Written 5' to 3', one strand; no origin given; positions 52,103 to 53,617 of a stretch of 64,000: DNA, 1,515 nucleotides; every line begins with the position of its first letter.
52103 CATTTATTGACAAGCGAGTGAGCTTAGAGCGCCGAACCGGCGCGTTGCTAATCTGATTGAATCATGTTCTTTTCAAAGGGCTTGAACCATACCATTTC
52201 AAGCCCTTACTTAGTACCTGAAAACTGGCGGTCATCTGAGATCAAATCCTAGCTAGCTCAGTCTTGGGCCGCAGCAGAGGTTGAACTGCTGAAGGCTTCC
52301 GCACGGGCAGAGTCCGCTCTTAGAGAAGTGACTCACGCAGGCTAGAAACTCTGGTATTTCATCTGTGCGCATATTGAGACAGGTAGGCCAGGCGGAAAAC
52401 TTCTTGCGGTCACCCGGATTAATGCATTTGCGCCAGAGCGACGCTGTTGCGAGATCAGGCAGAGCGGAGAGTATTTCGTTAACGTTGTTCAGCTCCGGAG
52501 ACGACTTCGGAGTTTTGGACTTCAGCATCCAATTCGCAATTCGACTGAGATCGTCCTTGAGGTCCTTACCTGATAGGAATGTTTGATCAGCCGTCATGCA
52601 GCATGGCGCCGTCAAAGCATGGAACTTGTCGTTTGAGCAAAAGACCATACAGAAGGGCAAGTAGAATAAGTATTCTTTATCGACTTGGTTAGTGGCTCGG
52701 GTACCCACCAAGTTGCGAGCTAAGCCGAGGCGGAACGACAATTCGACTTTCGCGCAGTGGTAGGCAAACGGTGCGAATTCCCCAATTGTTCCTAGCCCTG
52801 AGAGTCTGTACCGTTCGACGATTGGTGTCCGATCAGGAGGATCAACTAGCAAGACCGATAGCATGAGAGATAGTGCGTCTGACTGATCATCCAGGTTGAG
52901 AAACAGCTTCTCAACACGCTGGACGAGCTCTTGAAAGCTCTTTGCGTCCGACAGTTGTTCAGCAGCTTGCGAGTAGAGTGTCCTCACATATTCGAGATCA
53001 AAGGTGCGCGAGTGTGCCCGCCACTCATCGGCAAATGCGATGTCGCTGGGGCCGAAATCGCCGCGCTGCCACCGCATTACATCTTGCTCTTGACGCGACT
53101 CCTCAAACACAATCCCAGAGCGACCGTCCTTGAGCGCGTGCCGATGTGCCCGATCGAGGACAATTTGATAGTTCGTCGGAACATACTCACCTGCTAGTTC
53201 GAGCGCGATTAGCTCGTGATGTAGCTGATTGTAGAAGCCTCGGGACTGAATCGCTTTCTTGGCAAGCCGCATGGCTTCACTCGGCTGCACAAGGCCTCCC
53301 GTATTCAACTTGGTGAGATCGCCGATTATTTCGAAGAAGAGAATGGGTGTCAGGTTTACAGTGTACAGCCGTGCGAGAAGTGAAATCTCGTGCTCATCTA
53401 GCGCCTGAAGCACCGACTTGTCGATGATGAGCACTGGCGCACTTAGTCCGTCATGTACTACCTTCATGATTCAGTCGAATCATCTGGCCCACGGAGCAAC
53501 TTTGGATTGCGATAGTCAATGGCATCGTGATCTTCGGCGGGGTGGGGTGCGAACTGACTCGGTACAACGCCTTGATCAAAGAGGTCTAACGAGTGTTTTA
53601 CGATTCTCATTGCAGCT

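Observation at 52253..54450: Uncharacterised overlapping two-gene operon (328-aa + 404-aa SEC-C-motif protein) embedded in the defence/mobile module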

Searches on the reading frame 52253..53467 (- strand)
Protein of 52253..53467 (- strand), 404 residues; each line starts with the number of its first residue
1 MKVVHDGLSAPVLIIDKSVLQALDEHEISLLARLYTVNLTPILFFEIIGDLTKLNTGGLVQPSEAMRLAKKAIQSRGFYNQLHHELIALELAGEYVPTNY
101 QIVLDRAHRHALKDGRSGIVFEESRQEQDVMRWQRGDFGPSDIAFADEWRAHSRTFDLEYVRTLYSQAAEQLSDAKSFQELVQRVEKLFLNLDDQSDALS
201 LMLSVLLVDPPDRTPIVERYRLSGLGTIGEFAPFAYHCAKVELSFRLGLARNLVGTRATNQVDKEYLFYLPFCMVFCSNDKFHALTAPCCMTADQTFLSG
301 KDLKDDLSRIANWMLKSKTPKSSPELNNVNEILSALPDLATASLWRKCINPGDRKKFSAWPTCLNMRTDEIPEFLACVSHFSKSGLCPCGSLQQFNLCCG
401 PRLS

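Call 3: search_protein_families(library=pfam, proteins=[window:52253-53467:-], max_evalue=0.01)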
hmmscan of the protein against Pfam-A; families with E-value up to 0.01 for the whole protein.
window:52253-53467:- (404 aa): 0 families

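Call 4: search_protein_families(library=padloc, proteins=[window:52253-53467:-], max_evalue=0.01)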
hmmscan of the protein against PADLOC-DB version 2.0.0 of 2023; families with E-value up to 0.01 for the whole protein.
window:52253-53467:- (404 aa): 0 families

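Call 5: search_protein_families(library=ncbifam, proteins=[window:52253-53467:-], max_evalue=0.01)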
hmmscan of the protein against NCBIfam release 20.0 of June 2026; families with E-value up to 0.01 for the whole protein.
window:52253-53467:- (404 aa): 0 families

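Call 6: find_homologous_proteins(query=window:52253-53467:-)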
Query window:52253-53467:- (404 aa): 31 proteins with E <= 0.001 among 6273 candidates.
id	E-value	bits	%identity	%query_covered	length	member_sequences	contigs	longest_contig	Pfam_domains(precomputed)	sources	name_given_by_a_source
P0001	1.1e-274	928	100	100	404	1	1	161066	-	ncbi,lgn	-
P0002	1.4e-241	819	88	100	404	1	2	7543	-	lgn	-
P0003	1.1e-58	217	33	98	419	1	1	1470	PF02810.22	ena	-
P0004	9.8e-55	204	31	98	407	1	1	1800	PF02810.22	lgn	-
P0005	7.4e-50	188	31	96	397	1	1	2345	PF02810.22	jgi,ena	-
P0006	1.7e-42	164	32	85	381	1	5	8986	-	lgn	-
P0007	2.7e-39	153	31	75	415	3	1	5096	-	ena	-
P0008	4.0e-39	152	34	75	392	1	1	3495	-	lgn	-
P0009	1.7e-38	150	34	75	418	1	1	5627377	-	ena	-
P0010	8.3e-38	148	35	74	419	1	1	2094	-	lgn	-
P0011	2.3e-37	147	31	75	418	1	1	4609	-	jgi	jgi:hypothetical protein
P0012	5.1e-37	145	32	86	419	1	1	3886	-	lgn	-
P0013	1.4e-36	144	33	75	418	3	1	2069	-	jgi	jgi:hypothetical protein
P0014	1.7e-36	144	31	84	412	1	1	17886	-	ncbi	ncbi:MAG: hypothetical protein WCO26_01455 [Deltaproteobacteria bacterium]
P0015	1.8e-36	144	35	75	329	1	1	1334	-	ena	-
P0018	2.5e-35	140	33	87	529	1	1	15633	-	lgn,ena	-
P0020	1.1e-34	138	30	75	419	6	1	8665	-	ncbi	-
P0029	8.3e-27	112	30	85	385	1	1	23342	-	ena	-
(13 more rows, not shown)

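Call 9: find_encoding_contigs(protein=P0002, flank=8000, max_places=3)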
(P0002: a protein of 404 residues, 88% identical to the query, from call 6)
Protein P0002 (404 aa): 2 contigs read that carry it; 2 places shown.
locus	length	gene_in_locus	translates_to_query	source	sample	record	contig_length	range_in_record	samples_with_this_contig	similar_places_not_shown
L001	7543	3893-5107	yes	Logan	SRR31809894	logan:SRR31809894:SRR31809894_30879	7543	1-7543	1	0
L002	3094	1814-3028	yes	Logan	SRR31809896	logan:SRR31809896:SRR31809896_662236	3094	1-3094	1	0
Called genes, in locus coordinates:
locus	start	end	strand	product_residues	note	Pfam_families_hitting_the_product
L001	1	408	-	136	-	?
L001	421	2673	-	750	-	PF01555:N6_N4_Mtase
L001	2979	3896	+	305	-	-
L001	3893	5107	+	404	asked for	-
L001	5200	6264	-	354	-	-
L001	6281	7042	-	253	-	PF01930:Cas_Cas4 (faint), PF12705:PDDEXK_1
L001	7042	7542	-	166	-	?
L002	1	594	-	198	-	?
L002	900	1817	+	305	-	-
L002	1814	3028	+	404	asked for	-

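Call 10: find_encoding_contigs(protein=P0009, flank=10000, max_places=2)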
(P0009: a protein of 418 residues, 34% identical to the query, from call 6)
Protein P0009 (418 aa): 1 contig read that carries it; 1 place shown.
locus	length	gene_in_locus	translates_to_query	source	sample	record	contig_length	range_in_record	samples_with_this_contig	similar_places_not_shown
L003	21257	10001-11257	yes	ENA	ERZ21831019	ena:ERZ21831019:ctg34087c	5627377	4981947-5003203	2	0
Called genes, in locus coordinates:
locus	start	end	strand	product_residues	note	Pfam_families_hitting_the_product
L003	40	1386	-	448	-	PF11737:DUF3300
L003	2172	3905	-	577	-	PF00149:Metallophos (faint)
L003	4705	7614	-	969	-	PF25852:DUF6242_C (faint), PF18998:Flg_new_2 (weak), PF07610:DUF1573 (faint), PF15780:ASH (faint), PF22073:Cep192_D4 (weak), PF22544:HYDIN_VesB_CFA65-like_Ig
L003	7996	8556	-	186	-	PF13302:Acetyltransf_3 (weak), PF00583:Acetyltransf_1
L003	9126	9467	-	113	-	-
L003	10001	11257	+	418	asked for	-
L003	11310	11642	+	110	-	-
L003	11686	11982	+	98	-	-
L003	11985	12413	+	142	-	-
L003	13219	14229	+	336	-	-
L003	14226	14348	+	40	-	-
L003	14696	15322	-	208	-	PF01813:ATP-synt_D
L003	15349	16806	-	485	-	PF02874:ATP-synt_ab_N, PF00006:ATP-synt_ab, PF22919:ATP-synt_VA_C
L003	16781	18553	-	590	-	PF02874:ATP-synt_ab_N, PF16886:ATP-synt_ab_Xtn, PF00006:ATP-synt_ab, PF22919:ATP-synt_VA_C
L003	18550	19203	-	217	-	PF01991:vATP-synt_E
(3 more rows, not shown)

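Call 11: find_encoding_contigs(protein=P0014, flank=10000, max_places=2)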
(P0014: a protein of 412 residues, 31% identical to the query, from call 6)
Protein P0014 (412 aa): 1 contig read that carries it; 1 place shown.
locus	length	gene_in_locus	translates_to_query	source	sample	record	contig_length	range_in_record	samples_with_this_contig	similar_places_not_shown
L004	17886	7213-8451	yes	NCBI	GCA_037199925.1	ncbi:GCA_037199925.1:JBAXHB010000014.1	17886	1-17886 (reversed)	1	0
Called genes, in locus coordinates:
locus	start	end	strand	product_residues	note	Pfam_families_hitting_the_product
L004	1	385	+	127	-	PF00005:ABC_tran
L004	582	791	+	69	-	-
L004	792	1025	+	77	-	PF13240:Zn_Ribbon_1 (weak)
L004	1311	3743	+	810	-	PF02190:LON_substr_bdg, PF00004:AAA, PF07728:AAA_5, PF22667:Lon_lid, PF05362:Lon_C, PF13541:ChlI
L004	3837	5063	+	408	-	PF01875:Memo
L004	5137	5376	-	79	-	-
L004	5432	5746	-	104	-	-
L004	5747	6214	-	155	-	-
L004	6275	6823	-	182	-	-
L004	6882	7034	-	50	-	PF12651:RHH_3, PF01402:RHH_1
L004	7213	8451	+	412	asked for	-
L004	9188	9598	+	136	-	PF01894:YjbQ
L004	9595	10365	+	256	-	PF00149:Metallophos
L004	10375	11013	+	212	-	PF00702:Hydrolase, PF13419:HAD_2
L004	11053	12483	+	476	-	PF00072:Response_reg, PF00158:Sigma54_activat, PF14532:Sigma54_activ_2, PF07724:AAA_2, PF07728:AAA_5, PF25601:AAA_lid_14, PF02954:HTH_8 (weak)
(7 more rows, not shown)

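Call 16: find_encoding_contigs(protein=P0001, flank=10000, max_places=3)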
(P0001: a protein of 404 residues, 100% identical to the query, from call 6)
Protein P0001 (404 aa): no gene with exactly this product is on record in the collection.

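Call 17: find_encoding_contigs(protein=P0029, flank=8000, max_places=2)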
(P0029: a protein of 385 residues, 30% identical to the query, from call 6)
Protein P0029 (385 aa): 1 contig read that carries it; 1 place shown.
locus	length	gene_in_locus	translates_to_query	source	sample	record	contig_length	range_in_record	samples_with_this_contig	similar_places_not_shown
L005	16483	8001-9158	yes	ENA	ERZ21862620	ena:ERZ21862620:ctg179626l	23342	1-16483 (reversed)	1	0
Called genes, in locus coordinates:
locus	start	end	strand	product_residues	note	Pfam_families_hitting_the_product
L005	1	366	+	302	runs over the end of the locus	PF06114:Peptidase_M78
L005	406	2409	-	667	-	PF22745:Nlig-Ia, PF01653:DNA_ligase_aden, PF03120:OB_DNA_ligase, PF03119:DNA_ligase_ZBD (weak), PF12826:HHH_2, PF14520:HHH_5 (weak), PF00533:BRCT, PF12738:PTCB-BRCT (weak)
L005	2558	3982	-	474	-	PF00171:Aldedh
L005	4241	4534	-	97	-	PF00936:BMC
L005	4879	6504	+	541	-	PF00285:Citrate_synt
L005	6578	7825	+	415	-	PF00180:Iso_dh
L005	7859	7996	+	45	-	-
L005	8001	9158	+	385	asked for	-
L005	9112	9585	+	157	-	PF01850:PIN (weak), PF13470:PIN_3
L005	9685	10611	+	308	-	PF00056:Ldh_1_N, PF03721:UDPG_MGDP_dh_N (weak), PF02866:Ldh_1_C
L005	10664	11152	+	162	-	-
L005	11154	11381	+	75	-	-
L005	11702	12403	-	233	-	-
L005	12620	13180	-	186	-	-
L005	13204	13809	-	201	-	-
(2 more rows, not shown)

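Call 18: find_encoding_contigs(protein=P0018, flank=8000, max_places=2)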
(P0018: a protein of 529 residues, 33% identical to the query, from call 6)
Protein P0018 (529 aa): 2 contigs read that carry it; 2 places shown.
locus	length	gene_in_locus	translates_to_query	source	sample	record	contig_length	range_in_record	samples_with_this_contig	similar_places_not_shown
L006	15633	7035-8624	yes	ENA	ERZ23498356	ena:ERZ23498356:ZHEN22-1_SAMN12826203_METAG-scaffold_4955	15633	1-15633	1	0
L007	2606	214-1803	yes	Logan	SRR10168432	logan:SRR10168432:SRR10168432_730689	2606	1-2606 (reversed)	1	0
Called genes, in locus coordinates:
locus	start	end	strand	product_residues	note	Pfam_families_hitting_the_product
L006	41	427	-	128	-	-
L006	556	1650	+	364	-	-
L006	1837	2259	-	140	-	-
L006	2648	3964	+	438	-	PF00326:Peptidase_S9 (faint), PF12146:Hydrolase_4, PF12697:Abhydrolase_6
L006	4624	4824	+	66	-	-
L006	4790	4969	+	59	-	-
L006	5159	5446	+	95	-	PF03852:Vsr (faint)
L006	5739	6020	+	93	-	-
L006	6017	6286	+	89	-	-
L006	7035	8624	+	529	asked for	-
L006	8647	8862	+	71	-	PF13424:TPR_12, PF13374:TPR_10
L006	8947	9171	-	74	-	PF13560:HTH_31 (weak), PF01381:HTH_3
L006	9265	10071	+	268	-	-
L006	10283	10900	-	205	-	PF13365:Trypsin_2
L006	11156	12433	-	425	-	PF10592:AIPR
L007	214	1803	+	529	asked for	-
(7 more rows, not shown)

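Call 19: predict_structure(alignment_id=A1)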
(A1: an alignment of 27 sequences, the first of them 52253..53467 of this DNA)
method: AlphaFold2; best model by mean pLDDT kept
length: 404 residues; sequences in the alignment: 27
mean_pLDDT: 84.3   pTM: 0.83
mean pLDDT of the five models: 84.3, 84.1, 84.0, 82.8, 82.3
residues with pLDDT >= 90: 239; 70-90: 79; 50-70: 62; < 50: 24
segments of 3 or more residues with pLDDT < 50: 1-7, 362-367, 402-404
pLDDT, mean of each block of 10 residues (from residue 1): 44 96 94 92 94 63 89 92 94 89 76 73 85 92 91 89 93 93 94 86 95 94 89 97 98 94 97 97 98 96 97 78 59 91 86 51 50 65 65 69 45
secondary structure, 60 per line:
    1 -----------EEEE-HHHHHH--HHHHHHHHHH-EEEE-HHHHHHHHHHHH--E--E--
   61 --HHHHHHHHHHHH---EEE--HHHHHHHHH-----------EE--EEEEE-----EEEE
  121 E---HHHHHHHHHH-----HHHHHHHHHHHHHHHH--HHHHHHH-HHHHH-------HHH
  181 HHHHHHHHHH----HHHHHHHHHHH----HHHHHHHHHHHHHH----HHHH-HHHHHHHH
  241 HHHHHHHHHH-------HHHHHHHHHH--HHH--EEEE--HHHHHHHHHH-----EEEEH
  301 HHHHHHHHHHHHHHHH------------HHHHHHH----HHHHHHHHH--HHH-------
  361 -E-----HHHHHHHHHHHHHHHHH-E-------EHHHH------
elements in order: E12-15 H17-22 H25-34 E36-39 H41-52 H63-74 E78-80 H83-91 E107-111 E117-121 H125-134 H140-155 H158-164 H166-170 H178-190 H195-205 H210-223 H228-231 H233-250 H258-267 E275-278 H281-290 E296-299 H300-316 H329-335 H340-348 H368-384 H395-398

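Call 22: search_protein_families(library=pfam, alignment_id=A1, max_evalue=1)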
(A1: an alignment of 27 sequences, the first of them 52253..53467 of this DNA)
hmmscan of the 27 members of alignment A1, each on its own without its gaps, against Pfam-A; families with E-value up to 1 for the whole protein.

A. member 1, window:52253-53467:- (404 aa): 1 family
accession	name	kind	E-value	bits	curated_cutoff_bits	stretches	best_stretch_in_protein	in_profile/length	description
PF02810.21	SEC-C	-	0.031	14.6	20.4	1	386-401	4-19/19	SEC-C motif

B. families by the number of members that match (of 27 scanned): 16 families
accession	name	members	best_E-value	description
PF02810.21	SEC-C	5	1.3e-07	SEC-C motif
PF07693.20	KAP_NTPase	1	0.0046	KAP family P-loop domain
PF11304.13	DUF3106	1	0.0077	Protein of unknown function (DUF3106)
PF06603.16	UpxZ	1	0.013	UpxZ family of transcription anti-terminator antagonists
PF07637.16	PSD5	1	0.014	Protein of unknown function (DUF1595)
PF21775.3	PutA_1st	1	0.031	PutA, RHH domain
PF03732.24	Retrotrans_gag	1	0.042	Retrotransposon gag protein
PF05746.21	DALR_1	1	0.11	DALR anticodon binding domain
PF07571.19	TAF6_C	1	0.14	TAF6 C-terminal HEAT repeat domain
PF14023.12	Bestrophin-like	1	0.15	Bestrophin-like domain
PF25424.1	PH_35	1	0.17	Fungal deubiquitinating enzyme PH domain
PF01927.22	Mut7-C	1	0.2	Mut7-C RNAse domain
PF11931.14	SF3a60_Prp9_C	1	0.23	SF3a60/Prp9 C-terminal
PF02663.19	FmdE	1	0.28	FmdE, Molybdenum formylmethanofuran dehydrogenase operon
PF08899.16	DUF1844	1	0.4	Domain of unknown function (DUF1844)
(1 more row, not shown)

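Call 23: search_solved_structures(query=A1, max_evalue=10, show_alignments=2)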
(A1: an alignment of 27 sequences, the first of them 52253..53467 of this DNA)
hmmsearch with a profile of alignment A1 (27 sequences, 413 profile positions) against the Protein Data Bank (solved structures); distinct sequences matched with E-value up to 10: 8.
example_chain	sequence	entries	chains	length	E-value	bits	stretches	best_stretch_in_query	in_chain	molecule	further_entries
1k19_A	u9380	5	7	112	0.26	13.6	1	290-350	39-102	Chemosensory Protein CSP2 | CHEMOSENSORY PROTEIN A6 | chemosensory protein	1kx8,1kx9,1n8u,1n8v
7e8l_A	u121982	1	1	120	0.72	12.1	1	290-349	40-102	Putative chemosensory protein CSP8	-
5cwh_A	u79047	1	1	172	4.4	9.5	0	34-86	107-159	Designed helical repeat protein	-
9dd1_A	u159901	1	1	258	5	9.4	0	127-210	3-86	Designed allosteric facilitated dissociation switch AS1 T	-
9dcy_A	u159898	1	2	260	5.4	9.3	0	127-210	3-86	Designed allosteric facilitated dissociation switch AS1 H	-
9dcz_A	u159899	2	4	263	5.6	9.2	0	127-210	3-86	Designed allosteric facilitated dissociation switch AS1 H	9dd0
9dcx_A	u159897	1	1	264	5.6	9.2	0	127-210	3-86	Designed allosteric facilitated dissociation switch AS1 H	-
5h78_A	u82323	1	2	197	6.9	8.9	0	34-83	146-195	cAMP-dependent protein kinase type II-alpha regulatory subunit,DHR14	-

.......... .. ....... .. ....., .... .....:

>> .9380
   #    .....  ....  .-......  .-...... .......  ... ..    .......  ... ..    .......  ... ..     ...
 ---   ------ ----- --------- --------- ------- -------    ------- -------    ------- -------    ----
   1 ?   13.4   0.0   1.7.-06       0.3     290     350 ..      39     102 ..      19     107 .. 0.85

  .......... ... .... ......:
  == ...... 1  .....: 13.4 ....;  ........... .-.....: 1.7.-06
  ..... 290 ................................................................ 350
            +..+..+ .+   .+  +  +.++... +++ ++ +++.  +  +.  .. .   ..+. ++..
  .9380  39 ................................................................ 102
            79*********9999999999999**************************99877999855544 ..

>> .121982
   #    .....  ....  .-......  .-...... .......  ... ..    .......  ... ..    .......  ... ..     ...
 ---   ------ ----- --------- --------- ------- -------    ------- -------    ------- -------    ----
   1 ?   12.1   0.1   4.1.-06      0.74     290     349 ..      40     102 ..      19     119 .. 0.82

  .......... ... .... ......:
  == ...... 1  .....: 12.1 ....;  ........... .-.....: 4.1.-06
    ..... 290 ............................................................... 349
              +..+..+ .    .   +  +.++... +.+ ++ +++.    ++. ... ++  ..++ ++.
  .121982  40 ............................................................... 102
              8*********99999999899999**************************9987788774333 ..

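Call 38: find_related_loci(query=A1, collection=genome_contigs, flank=8000)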
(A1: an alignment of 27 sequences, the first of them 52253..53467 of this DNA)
Query A1 (404 aa) in genome_contigs; peptide patterns used: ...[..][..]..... (x = any residue, [..] = any of these).
159 stretches matched a pattern; 125 encode a relative of the query (tblastn E <= 1e-3); the best 80 are kept; 80 distinct loci.
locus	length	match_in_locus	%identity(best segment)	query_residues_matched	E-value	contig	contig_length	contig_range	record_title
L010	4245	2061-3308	32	8-403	6e-57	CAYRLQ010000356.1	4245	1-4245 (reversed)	MAG TPA_asm: uncultured Nitrospiraceae bacterium isolate binchicken_co100_346 genome assembly, contig: NODE_33474_length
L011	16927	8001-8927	33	3-311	1e-56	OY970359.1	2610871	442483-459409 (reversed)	MAG: uncultured Phycisphaerales bacterium isolate MFD01231.bin.c.4 genome assembly, chromosome: 1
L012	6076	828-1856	32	10-351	5e-51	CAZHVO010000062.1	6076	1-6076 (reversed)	MAG TPA_asm: uncultured Planctomycetia bacterium isolate SRP178699_co2_518 genome assembly, contig: NODE_15495_length_60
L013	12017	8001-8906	34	10-312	9e-50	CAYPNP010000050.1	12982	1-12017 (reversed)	MAG TPA_asm: uncultured Acidobacteriota bacterium isolate binchicken_co190_13 genome assembly, contig: NODE_7903_length_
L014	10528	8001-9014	33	10-351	7e-49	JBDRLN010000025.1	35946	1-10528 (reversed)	MAG: Candidatus Omnitrophota bacterium isolate MEGAHIT-group-1.780 k141_12524417, whole genome shotgun sequence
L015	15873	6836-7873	32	8-347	4e-48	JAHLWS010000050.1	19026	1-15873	MAG: Promethearchaeota archaeon isolate 33X4 k141_49862, whole genome shotgun sequence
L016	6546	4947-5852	35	10-310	6e-48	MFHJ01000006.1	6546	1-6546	MAG: Candidatus Giovannonibacteria bacterium RIFCSPHIGHO2_02_43_16 rifcsphigho2_02_sub10_scaffold_1463, whole genome sho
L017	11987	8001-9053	31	1-351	1e-47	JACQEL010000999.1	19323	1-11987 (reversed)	MAG: Deltaproteobacteria bacterium isolate NC_groundwater_1020_Pr1_S-0.65um_57_10 Montesol18_Sp65_coassembly_scaffold_16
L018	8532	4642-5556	34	10-312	3e-46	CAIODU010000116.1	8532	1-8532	MAG: uncultured Methylococcaceae bacterium isolate LinL3_bin-0520 genome assembly, contig: bin-0520:116/428, whole genom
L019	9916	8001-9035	31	10-351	1e-45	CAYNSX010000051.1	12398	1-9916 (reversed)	MAG TPA_asm: uncultured bacterium isolate SRP119689_co1_329 genome assembly, contig: NODE_7566_length_12398_cov_5.400227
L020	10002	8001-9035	32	10-354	3e-45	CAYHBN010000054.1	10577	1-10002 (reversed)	MAG TPA_asm: uncultured Candidatus Peribacteria bacterium isolate ERP119702_co1_136 genome assembly, contig: NODE_8267_l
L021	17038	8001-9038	32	10-347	3e-45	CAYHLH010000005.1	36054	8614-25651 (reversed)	MAG TPA_asm: uncultured Candidatus Saccharibacteria bacterium isolate ERP119705_co13_68 genome assembly, contig: NODE_14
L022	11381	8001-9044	34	7-352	6e-45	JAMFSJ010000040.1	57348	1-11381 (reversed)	MAG: Methylacidimicrobium fagopyrum isolate NGEE_A_bin29 k127_848095, whole genome shotgun sequence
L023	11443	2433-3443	32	11-347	5e-45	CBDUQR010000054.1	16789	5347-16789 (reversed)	MAG TPA_asm: uncultured bacterium isolate SRR21487743_binner23_Refined_16 genome assembly, contig: ERZ25748485.687, whol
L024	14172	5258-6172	30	8-310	1e-44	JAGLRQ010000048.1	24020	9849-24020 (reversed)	MAG: Candidatus Auribacterota bacterium isolate RS_9_21 ROV157_9.bin.21.fa_48, whole genome shotgun sequence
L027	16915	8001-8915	33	10-320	7e-44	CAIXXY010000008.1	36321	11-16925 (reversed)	Candidatus Staskawiczbacteria bacterium isolate AlinenSediments_bin-5022 genome assembly, contig: bin-5022:08/66, whole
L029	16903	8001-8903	31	10-310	9e-44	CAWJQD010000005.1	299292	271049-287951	MAG: uncultured Acidobacteriaceae bacterium isolate MFD04492.bin.1.183 genome assembly, contig: contig_33417, whole geno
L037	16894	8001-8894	33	10-307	2e-42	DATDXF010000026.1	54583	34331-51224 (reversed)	MAG TPA_asm: Candidatus Paceibacterota bacterium isolate SMAG_U8131 k141_126395, whole genome shotgun sequence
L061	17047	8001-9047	31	8-356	2e-39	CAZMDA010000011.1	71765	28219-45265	MAG TPA_asm: uncultured Bordetella sp. isolate binchicken_co411_62 genome assembly, contig: NODE_260_length_71765_cov_14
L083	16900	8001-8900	35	10-310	2e-49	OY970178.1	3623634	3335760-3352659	MAG: Candidatus Eisenbacteria bacterium isolate MFD05942.bin.c.1 genome assembly, chromosome: 1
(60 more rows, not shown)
